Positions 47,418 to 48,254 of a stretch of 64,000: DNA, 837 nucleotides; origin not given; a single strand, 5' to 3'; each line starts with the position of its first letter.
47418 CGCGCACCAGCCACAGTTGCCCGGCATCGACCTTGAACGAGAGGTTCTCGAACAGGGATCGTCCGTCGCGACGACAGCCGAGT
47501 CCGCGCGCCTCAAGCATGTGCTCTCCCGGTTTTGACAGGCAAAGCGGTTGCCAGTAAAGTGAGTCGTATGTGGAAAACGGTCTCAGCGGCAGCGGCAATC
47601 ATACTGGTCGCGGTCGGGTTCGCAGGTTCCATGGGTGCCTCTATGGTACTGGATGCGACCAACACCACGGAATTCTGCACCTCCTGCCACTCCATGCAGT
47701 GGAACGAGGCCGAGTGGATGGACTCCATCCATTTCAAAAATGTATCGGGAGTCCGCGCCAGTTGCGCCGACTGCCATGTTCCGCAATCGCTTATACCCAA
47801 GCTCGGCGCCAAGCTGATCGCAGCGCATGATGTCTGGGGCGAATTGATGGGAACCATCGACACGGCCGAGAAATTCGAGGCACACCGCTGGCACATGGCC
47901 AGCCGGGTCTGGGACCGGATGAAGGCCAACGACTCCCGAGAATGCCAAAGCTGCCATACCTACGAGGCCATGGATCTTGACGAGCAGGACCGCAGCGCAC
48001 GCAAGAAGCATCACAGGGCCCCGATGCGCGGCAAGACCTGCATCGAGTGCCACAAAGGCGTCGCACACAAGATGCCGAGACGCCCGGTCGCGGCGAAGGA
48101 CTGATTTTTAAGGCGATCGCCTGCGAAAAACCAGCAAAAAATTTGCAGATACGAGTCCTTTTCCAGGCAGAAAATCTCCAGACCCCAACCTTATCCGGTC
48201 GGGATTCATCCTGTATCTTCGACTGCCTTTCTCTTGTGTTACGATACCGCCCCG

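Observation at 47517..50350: NapC/NirT-type membrane tetraheme cytochrome encoded directly upstream of fccAB; tight divergent promoter region shared with ccmA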

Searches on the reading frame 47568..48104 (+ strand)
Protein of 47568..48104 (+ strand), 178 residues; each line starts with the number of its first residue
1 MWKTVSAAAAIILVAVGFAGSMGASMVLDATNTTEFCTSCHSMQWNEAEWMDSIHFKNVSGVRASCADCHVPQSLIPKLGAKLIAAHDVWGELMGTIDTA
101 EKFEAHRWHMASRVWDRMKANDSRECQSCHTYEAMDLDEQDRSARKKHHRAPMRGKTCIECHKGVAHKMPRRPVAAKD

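Call 6: search_protein_families(library=pfam, proteins=[window:47568-48104:+])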
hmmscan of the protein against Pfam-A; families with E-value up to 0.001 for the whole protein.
window:47568-48104:+ (178 aa): 6 families
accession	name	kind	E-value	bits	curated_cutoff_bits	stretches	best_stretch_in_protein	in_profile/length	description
PF03264.19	Cytochrom_NNT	-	4.9e-65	218.9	24.1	1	7-171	9-173/174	NapC/NirT cytochrome c family, N-terminal region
PF22113.1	Mtrc-MtrF_II-IV_dom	-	2.4e-07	30.9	30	1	34-167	6-132/176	Outer membrane cytochrome MtrC/MtrF-like, domains II/IV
PF02085.21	Cytochrom_CIII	-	4.9e-07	30.5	22.9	0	119-168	42-88/101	Class III cytochrome C family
PF14537.11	Cytochrom_c3_2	-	8e-06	26.7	25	1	114-164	17-66/79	Cytochrome c3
PF14522.11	Cytochrome_C7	-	9.3e-06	25.8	24.8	1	122-168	12-54/67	Cytochrome c7 and related cytochrome c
PF09699.15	Paired_CXXCH_1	-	8.6e-05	22.6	20.6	0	25-42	22-37/41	Doubled CXXCH motif (Paired_CXXCH_1)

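Call 7: search_protein_families(library=ncbifam, proteins=[window:47568-48104:+])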
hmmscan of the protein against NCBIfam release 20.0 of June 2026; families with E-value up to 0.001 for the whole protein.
window:47568-48104:+ (178 aa): 7 families
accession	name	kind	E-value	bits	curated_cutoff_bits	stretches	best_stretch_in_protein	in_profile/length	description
TIGR02162.1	torC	equivalog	1.3e-63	215.6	478.2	1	11-172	17-183/387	pentaheme c-type cytochrome TorC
TIGR02161.1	napC_nirT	subfamily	1.4e-61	207.6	310.6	1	7-171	14-183/185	periplasmic nitrate (or nitrite) reductase c-type cytochrome, NapC/NirT family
NF007906.0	PRK10617.1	equivalog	1.8e-54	184.7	349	1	2-171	18-192/200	cytochrome c-type protein NapC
NF011606.0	PRK15032.1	equivalog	8.1e-51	173.3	455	1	9-171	20-183/390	pentaheme c-type cytochrome TorC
TIGR03153.1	cytochr_NrfH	equivalog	2.9e-14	53.3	134.2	1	9-167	3-138/138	cytochrome c nitrite reductase small subunit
TIGR03508.1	decahem_SO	subfamily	1.1e-06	28.3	192.2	0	28-72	111-152/258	DmsE family decaheme c-type cytochrome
TIGR03146.1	cyt_nit_nrfB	equivalog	0.00016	22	166.6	0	121-167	9-52/145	cytochrome c nitrite reductase pentaheme subunit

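Call 10: find_homologous_proteins(query=window:47568-48104:+, max_evalue=1e-20)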
Query window:47568-48104:+ (178 aa): 1972 proteins with E <= 1e-20 among 2110 candidates; the best 120 are listed.
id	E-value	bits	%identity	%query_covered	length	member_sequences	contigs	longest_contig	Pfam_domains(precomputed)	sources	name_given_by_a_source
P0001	1.5e-116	405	98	100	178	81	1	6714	PF14537.12,PF03264.20,PF02085.22,PF22113.2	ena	-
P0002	5.0e-100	351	84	99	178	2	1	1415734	PF09699.16,PF14537.12,PF03264.20,PF02085.22,PF14522.12,PF22113.2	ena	-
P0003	7.3e-96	337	80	99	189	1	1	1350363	PF14537.12,PF03264.20,PF02085.22,PF14522.12,PF22113.2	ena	-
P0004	2.6e-94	332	81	97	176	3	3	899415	PF14537.12,PF03264.20,PF02085.22,PF22113.2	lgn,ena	-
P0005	2.3e-93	329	77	99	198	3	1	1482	PF09699.16,PF14537.12,PF03264.20,PF02085.22,PF22113.2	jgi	-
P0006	5.8e-92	325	80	85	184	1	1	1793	PF14537.12,PF03264.20,PF02085.22,PF22113.2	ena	-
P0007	6.0e-91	321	82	84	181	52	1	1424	PF14537.12,PF03264.20,PF02085.22,PF14522.12,PF22113.2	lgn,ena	-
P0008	1.6e-90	320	76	100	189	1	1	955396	PF09699.16,PF14537.12,PF03264.20,PF02085.22,PF14522.12,PF22113.2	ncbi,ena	-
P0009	1.7e-90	320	78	97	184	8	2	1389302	PF03264.20,PF02085.22,PF14522.12,PF22113.2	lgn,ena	-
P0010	1.1e-89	317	83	84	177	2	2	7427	PF14537.12,PF03264.20,PF02085.22,PF14522.12,PF22113.2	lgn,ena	-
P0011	6.7e-88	311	76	97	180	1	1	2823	PF03264.20,PF02085.22,PF14522.12,PF22113.2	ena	-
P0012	1.7e-85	303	75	89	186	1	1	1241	PF09699.16,PF14537.12,PF03264.20,PF02085.22,PF14522.12,PF22113.2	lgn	-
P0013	5.3e-76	273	68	93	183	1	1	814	PF09699.16,PF14537.12,PF03264.20,PF02085.22,PF22113.2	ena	-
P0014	8.8e-76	272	68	95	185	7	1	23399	PF09699.16,PF14537.12,PF03264.20,PF02085.22,PF14522.12,PF22113.2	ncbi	-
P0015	7.0e-75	269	71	89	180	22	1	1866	PF09699.16,PF14537.12,PF03264.20,PF14522.12,PF22113.2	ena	-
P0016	1.1e-74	268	66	94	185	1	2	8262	PF09699.16,PF14537.12,PF03264.20,PF14522.12,PF22113.2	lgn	-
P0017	1.4e-74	268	67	89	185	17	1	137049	PF09699.16,PF14537.12,PF03264.20,PF02085.22,PF14522.12,PF22113.2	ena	-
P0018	2.0e-74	267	72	85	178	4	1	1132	PF09699.16,PF14537.12,PF03264.20,PF14522.12,PF22113.2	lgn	-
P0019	2.4e-74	267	69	86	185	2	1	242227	PF09699.16,PF14537.12,PF03264.20,PF02085.22,PF14522.12,PF22113.2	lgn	-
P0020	3.5e-74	267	69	93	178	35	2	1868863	PF09699.16,PF14537.12,PF03264.20,PF14522.12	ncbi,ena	-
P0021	7.7e-74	266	69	92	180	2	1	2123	PF09699.16,PF14537.12,PF03264.20,PF02085.22,PF22113.2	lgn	-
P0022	2.6e-73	264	66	96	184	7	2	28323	PF09699.16,PF14537.12,PF03264.20,PF02085.22,PF14522.12,PF22113.2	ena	-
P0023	3.0e-73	264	70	92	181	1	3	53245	PF09699.16,PF14537.12,PF22678.2,PF03264.20,PF14522.12,PF22113.2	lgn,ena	-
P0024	3.4e-73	263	70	91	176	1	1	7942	PF09699.16,PF14537.12,PF03264.20,PF02085.22,PF14522.12,PF22113.2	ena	-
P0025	1.0e-72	262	69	91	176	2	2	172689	PF09699.16,PF14537.12,PF03264.20,PF02085.22,PF14522.12,PF22113.2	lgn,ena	-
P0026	1.5e-72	261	66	88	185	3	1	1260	PF09699.16,PF14537.12,PF03264.20,PF14522.12,PF22113.2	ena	-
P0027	1.5e-72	261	67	93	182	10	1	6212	PF09699.16,PF14537.12,PF03264.20,PF02085.22,PF14522.12,PF22113.2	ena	-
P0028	1.6e-72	261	67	91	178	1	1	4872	PF09699.16,PF14537.12,PF03264.20,PF22113.2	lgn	-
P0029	1.7e-72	261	64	96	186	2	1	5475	PF09699.16,PF14537.12,PF03264.20,PF02085.22,PF14522.12,PF22113.2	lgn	-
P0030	1.9e-72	261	70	84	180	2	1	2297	PF09699.16,PF14537.12,PF22678.2,PF03264.20,PF14522.12,PF22113.2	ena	-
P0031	1.9e-72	261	72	85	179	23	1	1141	PF09699.16,PF14537.12,PF03264.20,PF14522.12,PF22113.2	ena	-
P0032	2.0e-72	261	63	95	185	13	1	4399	PF09699.16,PF14537.12,PF03264.20,PF02085.22,PF14522.12,PF22113.2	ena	-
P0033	3.1e-72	260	69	86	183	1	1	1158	PF09699.16,PF14537.12,PF03264.20,PF02085.22,PF22113.2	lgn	-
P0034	3.1e-72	260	67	92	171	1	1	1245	PF09699.16,PF14537.12,PF03264.20,PF14522.12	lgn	-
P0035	3.4e-72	260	66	93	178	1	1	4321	PF09699.16,PF14537.12,PF22678.2,PF03264.20,PF22113.2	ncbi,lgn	ncbi:MAG: NapC/NirT family cytochrome c [Pseudomonadota bacterium]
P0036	3.5e-72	260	69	91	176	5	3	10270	PF09699.16,PF14537.12,PF03264.20,PF02085.22,PF14522.12,PF22113.2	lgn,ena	-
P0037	4.1e-72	260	68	93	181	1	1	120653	PF09699.16,PF14537.12,PF03264.20,PF22113.2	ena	-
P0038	4.1e-72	260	65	96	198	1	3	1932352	PF09699.16,PF14537.12,PF22678.2,PF03264.20,PF14522.12,PF22113.2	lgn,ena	-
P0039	5.2e-72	260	66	95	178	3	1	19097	PF09699.16,PF14537.12,PF03264.20,PF02085.22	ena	-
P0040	5.2e-72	260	63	95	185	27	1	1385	PF14537.12,PF03264.20,PF02085.22,PF22113.2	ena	-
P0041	7.3e-72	259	67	93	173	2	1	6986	PF09699.16,PF14537.12,PF22678.2,PF03264.20,PF22113.2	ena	-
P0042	8.7e-72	259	67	96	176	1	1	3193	PF09699.16,PF14537.12,PF03264.20,PF02085.22,PF14522.12,PF22113.2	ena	-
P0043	1.0e-71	259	71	84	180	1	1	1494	PF09699.16,PF14537.12,PF03264.20,PF14522.12,PF22113.2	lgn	-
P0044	1.0e-71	259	66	90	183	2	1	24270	PF09699.16,PF14537.12,PF03264.20,PF02085.22,PF22113.2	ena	-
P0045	2.6e-71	257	62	96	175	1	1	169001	PF09699.16,PF14537.12,PF03264.20,PF14522.12,PF22113.2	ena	-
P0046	3.9e-71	257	69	84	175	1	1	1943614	PF09699.16,PF14537.12,PF03264.20,PF14522.12,PF22113.2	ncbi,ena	-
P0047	4.1e-71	257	67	93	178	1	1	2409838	PF09699.16,PF14537.12,PF03264.20,PF02085.22,PF14522.12,PF22113.2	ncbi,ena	-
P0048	4.3e-71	257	63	96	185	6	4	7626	PF09699.16,PF14537.12,PF03264.20,PF22113.2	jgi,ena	-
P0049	4.6e-71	256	63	94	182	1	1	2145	PF09699.16,PF14537.12,PF03264.20,PF02085.22,PF14522.12,PF22113.2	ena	-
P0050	4.8e-71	256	70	90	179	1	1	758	PF03264.20,PF14522.12,PF22113.2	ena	-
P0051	5.4e-71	256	65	92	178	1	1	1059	PF09699.16,PF14537.12,PF03264.20,PF02085.22,PF14522.12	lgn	-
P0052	9.2e-71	255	66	92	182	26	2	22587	PF09699.16,PF14537.12,PF03264.20,PF02085.22,PF14522.12,PF22113.2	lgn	-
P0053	9.7e-71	255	66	95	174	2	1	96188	PF09699.16,PF14537.12,PF03264.20,PF14522.12,PF22113.2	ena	-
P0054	1.9e-70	254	60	99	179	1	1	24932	PF14537.12,PF03264.20,PF14522.12,PF22113.2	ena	-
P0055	2.0e-70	254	67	90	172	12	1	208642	PF09699.16,PF14537.12,PF03264.20,PF02085.22,PF14522.12,PF22113.2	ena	-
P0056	2.5e-70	254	65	96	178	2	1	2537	PF09699.16,PF14537.12,PF03264.20,PF02085.22,PF14522.12,PF22113.2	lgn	-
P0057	2.8e-70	254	69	84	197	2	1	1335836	PF09699.16,PF14537.12,PF03264.20,PF22113.2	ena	-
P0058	3.2e-70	254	70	85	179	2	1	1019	PF09699.16,PF14537.12,PF03264.20,PF14522.12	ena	-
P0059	3.3e-70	254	64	92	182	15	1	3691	PF09699.16,PF14537.12,PF03264.20,PF02085.22,PF14522.12,PF22113.2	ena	-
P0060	3.8e-70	253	68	88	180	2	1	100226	PF09699.16,PF14537.12,PF03264.20,PF02085.22,PF14522.12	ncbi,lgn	-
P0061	3.9e-70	253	66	92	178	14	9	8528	PF09699.16,PF14537.12,PF03264.20,PF02085.22,PF14522.12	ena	-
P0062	4.3e-70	253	64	93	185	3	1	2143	PF09699.16,PF14537.12,PF03264.20,PF02085.22,PF14522.12,PF22113.2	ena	-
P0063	4.9e-70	253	64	93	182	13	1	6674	PF09699.16,PF14537.12,PF03264.20,PF22113.2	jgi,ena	-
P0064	5.0e-70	253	64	99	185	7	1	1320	PF14537.12,PF03264.20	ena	-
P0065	5.2e-70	253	64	92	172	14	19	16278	PF09699.16,PF14537.12,PF03264.20,PF02085.22,PF14522.12,PF22113.2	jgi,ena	jgi:cytochrome c-type protein NapC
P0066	5.6e-70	253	63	94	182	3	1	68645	PF09699.16,PF14537.12,PF03264.20,PF02085.22,PF22113.2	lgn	-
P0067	6.1e-70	253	68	84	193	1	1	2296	PF03264.20,PF14522.12,PF22113.2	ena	-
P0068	6.7e-70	253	63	97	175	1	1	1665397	PF09699.16,PF14537.12,PF03264.20,PF22113.2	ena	-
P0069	1.1e-69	252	63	95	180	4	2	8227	PF09699.16,PF14537.12,PF22678.2,PF03264.20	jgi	-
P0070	1.1e-69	252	66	90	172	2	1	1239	PF09699.16,PF14537.12,PF03264.20,PF02085.22,PF14522.12,PF22113.2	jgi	-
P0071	1.4e-69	252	66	92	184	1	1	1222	PF14537.12,PF03264.20,PF14522.12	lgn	-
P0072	1.9e-69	251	67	86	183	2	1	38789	PF09699.16,PF14537.12,PF03264.20,PF02085.22,PF14522.12,PF22113.2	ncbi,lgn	ncbi:MAG: NapC/NirT family cytochrome c [Pseudomonadota bacterium]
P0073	2.2e-69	251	64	94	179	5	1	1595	PF09699.16,PF14537.12,PF03264.20,PF22113.2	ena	-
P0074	2.8e-69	251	67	88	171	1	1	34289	PF09699.16,PF14537.12,PF03264.20,PF14522.12,PF22113.2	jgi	jgi:cytochrome c-type protein NapC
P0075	2.9e-69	251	66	88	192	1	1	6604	PF09699.16,PF03264.20,PF14522.12,PF22113.2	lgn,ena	-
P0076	3.3e-69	250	64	95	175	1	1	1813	PF14537.12,PF03264.20,PF14522.12,PF22113.2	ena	-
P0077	3.3e-69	250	65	92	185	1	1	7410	PF14537.12,PF03264.20,PF02085.22,PF14522.12,PF22113.2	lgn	-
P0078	3.5e-69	250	64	93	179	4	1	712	PF09699.16,PF14537.12,PF22678.2,PF03264.20,PF14522.12,PF22113.2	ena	-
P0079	3.8e-69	250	64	92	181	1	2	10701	PF09699.16,PF14537.12,PF22678.2,PF03264.20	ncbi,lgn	-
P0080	5.2e-69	250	66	92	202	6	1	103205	PF14537.12,PF03264.20,PF14522.12,PF22113.2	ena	-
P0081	5.4e-69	250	68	84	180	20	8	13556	PF03264.20,PF02085.22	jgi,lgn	-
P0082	6.5e-69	249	65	93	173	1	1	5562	PF09699.16,PF14537.12,PF03264.20,PF14522.12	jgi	-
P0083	7.6e-69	249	60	96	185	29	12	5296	PF09699.16,PF14537.12,PF03264.20,PF02085.22,PF22113.2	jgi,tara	jgi:cytochrome c-type protein NapC|tara:strand:- start:94 stop:651 length:558 start_codon:yes stop_c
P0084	9.4e-69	249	62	95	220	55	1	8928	PF09699.16,PF14537.12,PF22678.2,PF03264.20,PF02085.22,PF14522.12,PF22113.2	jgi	-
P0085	9.7e-69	249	71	81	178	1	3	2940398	PF09699.16,PF14537.12,PF03264.20,PF14522.12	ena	-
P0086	1.6e-68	248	66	88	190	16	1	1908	PF09699.16,PF14537.12,PF03264.20,PF14522.12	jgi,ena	-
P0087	2.3e-68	248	68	85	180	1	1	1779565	PF09699.16,PF14537.12,PF03264.20,PF14522.12,PF22113.2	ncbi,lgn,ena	-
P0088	4.2e-68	247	65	90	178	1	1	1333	PF09699.16,PF14537.12,PF03264.20,PF14522.12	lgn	-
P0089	4.5e-68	247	66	88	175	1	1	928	PF09699.16,PF14537.12,PF03264.20,PF14522.12,PF22113.2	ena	-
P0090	7.1e-68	246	63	93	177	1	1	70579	PF03264.20,PF22113.2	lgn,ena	-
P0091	1.4e-67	245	63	92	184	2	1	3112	PF14537.12,PF03264.20,PF14522.12,PF22113.2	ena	-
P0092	1.6e-67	245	61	94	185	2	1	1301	PF09699.16,PF14537.12,PF03264.20,PF02085.22,PF14522.12,PF22113.2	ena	-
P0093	1.7e-67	245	65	92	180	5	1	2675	PF09699.16,PF14537.12,PF03264.20,PF14522.12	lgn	-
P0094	1.8e-67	245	66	88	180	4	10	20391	PF09699.16,PF14537.12,PF22678.2,PF03264.20,PF14522.12,PF22113.2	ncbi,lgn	-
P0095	1.8e-67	245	63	88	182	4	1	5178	PF14537.12,PF03264.20,PF14522.12,PF22113.2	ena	-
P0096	1.9e-67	245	65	92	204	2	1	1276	PF09699.16,PF14537.12,PF03264.20,PF02085.22,PF14522.12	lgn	-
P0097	2.0e-67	245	66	84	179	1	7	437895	PF09699.16,PF14537.12,PF03264.20,PF02085.22,PF14522.12,PF22113.2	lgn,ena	-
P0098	3.4e-67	244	66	91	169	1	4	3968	PF09699.16,PF14537.12,PF22678.2,PF03264.20,PF14522.12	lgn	-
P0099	3.6e-67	244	62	96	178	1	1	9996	PF09699.16,PF14537.12,PF03264.20,PF14522.12,PF22113.2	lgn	-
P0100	3.8e-67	244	66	88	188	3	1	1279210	PF09699.16,PF14537.12,PF03264.20,PF14522.12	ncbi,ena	-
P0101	4.3e-67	244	59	96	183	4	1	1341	PF14537.12,PF03264.20,PF02085.22,PF14522.12,PF22113.2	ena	-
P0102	5.8e-67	243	59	92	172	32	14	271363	PF14537.12,PF03264.20,PF02085.22,PF14522.12,PF22113.2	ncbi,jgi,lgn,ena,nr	ncbi:MAG: NapC/NirT family cytochrome c [Hydrogenophilus thermoluteolus]|nr:NapC/NirT family cytochr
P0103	1.2e-66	242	61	93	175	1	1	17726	PF03264.20,PF14522.12,PF22113.2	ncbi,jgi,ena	-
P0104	1.4e-66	242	60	95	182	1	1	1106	PF09699.16,PF14537.12,PF03264.20,PF14522.12,PF22113.2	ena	-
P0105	2.3e-66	241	60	87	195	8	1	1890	PF03264.20,PF02085.22,PF14522.12,PF22113.2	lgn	-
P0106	3.0e-66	241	60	97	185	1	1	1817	PF09699.16,PF03264.20,PF14522.12,PF22113.2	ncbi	-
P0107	3.3e-66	241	66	84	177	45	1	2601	PF09699.16,PF14537.12,PF22678.2,PF03264.20,PF02085.22,PF14522.12,PF22113.2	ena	-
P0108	4.2e-66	240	61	96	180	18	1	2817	PF03264.20,PF02085.22,PF14522.12,PF22113.2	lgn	-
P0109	5.4e-66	240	61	88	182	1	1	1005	PF14537.12,PF03264.20,PF14522.12,PF22113.2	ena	-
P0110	5.8e-66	240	60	97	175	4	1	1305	PF03264.20,PF14522.12,PF22113.2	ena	-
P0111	5.8e-66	240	64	85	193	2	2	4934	PF09699.16,PF14537.12,PF03264.20,PF02085.22,PF14522.12,PF22113.2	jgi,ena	-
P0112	6.7e-66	240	61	96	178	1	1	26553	PF14537.12,PF03264.20,PF22113.2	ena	-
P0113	7.3e-66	240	60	94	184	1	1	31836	PF14537.12,PF03264.20,PF14522.12,PF22113.2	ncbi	-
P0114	1.1e-65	239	63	92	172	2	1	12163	PF09699.16,PF03264.20,PF02085.22,PF14522.12,PF22113.2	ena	-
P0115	1.2e-65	239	62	97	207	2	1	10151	PF14537.12,PF03264.20,PF22113.2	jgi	jgi:cytochrome c-type protein NapC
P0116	1.2e-65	239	64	88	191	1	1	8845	PF09699.16,PF14537.12,PF03264.20,PF02085.22,PF14522.12,PF22113.2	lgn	-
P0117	1.3e-65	239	62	89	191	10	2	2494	PF14537.12,PF03264.20,PF02085.22,PF14522.12,PF22113.2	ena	-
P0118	1.5e-65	238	59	96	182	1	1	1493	PF03264.20,PF14522.12,PF22113.2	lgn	-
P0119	1.6e-65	238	63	89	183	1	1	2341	PF14537.12,PF03264.20,PF14522.12,PF22113.2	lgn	-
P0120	1.8e-65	238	62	95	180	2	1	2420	PF09699.16,PF03264.20,PF14522.12,PF22113.2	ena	-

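Call 13: find_related_loci(query=A1, collection=genome_contigs, flank=10000)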
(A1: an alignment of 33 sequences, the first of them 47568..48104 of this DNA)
Query A1 (178 aa) in genome_contigs; peptide patterns used: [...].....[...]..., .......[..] (x = any residue, [..] = any of these).
600 stretches matched a pattern (row limit reached: there are more); 598 encode a relative of the query (tblastn E <= 1e-3); the best 80 are kept; 80 distinct loci.
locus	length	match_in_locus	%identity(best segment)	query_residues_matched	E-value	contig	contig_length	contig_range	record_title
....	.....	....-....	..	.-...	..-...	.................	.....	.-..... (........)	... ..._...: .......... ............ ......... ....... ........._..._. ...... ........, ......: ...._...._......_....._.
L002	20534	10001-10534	96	1-178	2e-116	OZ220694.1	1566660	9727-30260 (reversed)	MAG: uncultured candidatus Porisulfidus sp. isolate d7aced61-d1d5-4481-893f-ca77f0084939 genome assembly, chromosome: 1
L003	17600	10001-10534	96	1-178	2e-116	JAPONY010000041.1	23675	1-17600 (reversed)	MAG: Gammaproteobacteria bacterium isolate APA_bin_21 c_000000183914, whole genome shotgun sequence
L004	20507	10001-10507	66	9-177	3e-78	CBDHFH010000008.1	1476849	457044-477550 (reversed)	MAG: Gammaproteobacteria bacterium isolate 989b8df7-e166-46e7-9088-39a086dd6265 genome assembly, contig: contig_8, whole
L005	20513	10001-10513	67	8-178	1e-76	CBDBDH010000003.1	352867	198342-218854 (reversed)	MAG: Gammaproteobacteria bacterium isolate e89fa625-5021-4a9b-bfd5-acc89245cacc genome assembly, contig: contig_3, whole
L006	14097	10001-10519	64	3-175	2e-75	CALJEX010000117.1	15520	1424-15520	MAG: uncultured Gammaproteobacteria bacterium isolate S2_Bin_Bin_9_1 genome assembly, contig: c_000000587079, whole geno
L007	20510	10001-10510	66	4-173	5e-75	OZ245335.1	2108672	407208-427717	MAG: Candidatus Oxydemutatoraceae bacterium isolate 54d75c65-e004-4b4c-ad08-27c8a9043495 genome assembly, chromosome: 1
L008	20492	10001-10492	67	10-173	6e-75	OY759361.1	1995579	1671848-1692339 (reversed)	MAG: Gammaproteobacteria bacterium isolate 04bf8a70-9503-43c2-bc76-39e540d8a97c genome assembly, chromosome: 1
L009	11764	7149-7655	63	7-175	2e-72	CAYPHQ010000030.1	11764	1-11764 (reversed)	MAG TPA_asm: uncultured Thiotrichales bacterium isolate SRP134809_co1_386 genome assembly, contig: NODE_10790_length_117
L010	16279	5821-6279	67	21-173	2e-70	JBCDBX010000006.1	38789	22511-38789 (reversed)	MAG: Pseudomonadota bacterium isolate P01_F01_bin.93 k141_418019_length_38789_cov_129.0725, whole genome shotgun sequenc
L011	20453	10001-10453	70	17-167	2e-70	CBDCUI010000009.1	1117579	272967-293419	MAG: Gammaproteobacteria bacterium isolate 743376f1-14b3-4e29-811e-3c2fa12b1d83 genome assembly, contig: contig_9, whole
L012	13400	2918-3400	67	9-167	1e-69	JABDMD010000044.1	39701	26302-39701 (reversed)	MAG: Gammaproteobacteria bacterium isolate SS_bin_92 k127_1906806, whole genome shotgun sequence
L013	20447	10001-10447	68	17-165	2e-69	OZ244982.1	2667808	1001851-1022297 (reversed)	MAG: Gammaproteobacteria bacterium isolate c50a0692-9ae5-4c27-9875-81729ab4e4f1 genome assembly, chromosome: 1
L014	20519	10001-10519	60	1-173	2e-68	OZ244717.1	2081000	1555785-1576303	MAG: Candidatus Oxydemutatoraceae bacterium isolate ca3e2f6f-6193-4037-aecf-8c1561697f8f genome assembly, chromosome: 1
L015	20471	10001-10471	63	9-167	3e-68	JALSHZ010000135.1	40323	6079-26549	MAG: Gammaproteobacteria bacterium isolate 354-166_metabat2_scaf2bin.003 354-166_scaffold_820_c1, whole genome shotgun s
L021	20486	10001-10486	61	10-167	9e-66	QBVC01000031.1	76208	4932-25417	MAG: gamma proteobacterium symbiont of Ctena orbiculata isolate LUC_16_021_0_D _25, whole genome shotgun sequence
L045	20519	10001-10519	54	10-178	7e-62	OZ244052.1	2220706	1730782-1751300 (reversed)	MAG: uncultured candidatus Porisulfidus sp. isolate d44410dd-c181-48df-95fb-d4a73cfd76fe genome assembly, chromosome: 1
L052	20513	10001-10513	56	2-167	1e-60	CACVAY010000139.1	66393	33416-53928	MAG: uncultured Thiotrichaceae bacterium isolate HLG_WM_MAG_07 genome assembly, contig: NODE_76_length_66393_cov_54.9055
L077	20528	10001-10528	50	1-170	2e-52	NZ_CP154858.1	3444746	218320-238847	Hahella sp. SMD15-11 chromosome, complete genome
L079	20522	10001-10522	48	1-170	2e-52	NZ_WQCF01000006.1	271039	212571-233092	Ruegeria atlantica strain HKCCD6218 NODE_6, whole genome shotgun sequence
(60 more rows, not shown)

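Call 37: search_solved_structures(query=window:47568-48104:+, max_evalue=0.01, show_alignments=2)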
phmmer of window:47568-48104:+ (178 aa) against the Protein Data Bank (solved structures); distinct sequences matched with E-value up to 0.01: 1.
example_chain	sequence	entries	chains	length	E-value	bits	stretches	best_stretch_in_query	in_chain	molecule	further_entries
2j7a_C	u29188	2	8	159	5.3e-06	29.8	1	26-175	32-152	CYTOCHROME C QUINOL DEHYDROGENASE NRFH | NAPC/NIRT CYTOCHROME C FAMILY PROTEIN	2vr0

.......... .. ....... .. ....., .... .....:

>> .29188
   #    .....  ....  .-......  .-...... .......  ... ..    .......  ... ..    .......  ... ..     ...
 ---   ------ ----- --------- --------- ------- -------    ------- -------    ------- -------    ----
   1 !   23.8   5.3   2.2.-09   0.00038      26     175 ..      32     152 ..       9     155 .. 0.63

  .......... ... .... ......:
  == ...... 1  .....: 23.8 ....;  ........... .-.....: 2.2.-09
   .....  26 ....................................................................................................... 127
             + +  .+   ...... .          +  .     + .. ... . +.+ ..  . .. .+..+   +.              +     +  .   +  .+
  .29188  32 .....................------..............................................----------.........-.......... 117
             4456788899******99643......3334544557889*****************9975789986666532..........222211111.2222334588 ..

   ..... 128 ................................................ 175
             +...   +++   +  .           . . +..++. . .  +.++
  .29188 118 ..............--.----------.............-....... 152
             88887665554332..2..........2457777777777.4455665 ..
